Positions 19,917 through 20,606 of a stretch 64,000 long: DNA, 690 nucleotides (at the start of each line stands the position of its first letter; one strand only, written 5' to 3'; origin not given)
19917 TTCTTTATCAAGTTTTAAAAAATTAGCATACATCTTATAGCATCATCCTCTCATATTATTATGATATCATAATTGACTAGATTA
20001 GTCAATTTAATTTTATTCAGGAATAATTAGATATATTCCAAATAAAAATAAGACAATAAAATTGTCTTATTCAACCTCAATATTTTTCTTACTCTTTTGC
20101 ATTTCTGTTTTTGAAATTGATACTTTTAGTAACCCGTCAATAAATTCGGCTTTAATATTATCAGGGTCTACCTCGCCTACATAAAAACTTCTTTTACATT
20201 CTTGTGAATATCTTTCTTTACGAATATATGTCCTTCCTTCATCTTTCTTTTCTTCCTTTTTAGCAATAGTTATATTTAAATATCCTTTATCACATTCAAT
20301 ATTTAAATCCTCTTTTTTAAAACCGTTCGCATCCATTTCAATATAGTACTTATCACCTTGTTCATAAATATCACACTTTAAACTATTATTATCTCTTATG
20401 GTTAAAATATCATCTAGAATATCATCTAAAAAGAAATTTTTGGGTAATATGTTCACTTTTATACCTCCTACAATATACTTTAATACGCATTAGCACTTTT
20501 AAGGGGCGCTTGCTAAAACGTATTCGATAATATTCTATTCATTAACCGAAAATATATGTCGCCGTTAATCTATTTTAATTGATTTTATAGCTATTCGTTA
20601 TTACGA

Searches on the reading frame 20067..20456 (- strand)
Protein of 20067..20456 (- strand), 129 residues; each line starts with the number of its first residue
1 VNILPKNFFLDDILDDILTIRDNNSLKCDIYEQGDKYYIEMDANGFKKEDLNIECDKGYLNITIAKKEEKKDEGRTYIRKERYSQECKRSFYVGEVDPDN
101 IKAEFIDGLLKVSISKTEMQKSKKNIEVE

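Call 4: search_protein_families(library=pfam, proteins=[window:20067-20456:-], max_evalue=0.01)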
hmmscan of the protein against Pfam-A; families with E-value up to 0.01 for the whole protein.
window:20067-20456:- (129 aa): 1 family
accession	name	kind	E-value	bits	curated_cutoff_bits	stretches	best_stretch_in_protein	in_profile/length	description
PF00011.27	HSP20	-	2.1e-19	70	20.8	1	29-128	1-101/102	Hsp20/alpha crystallin family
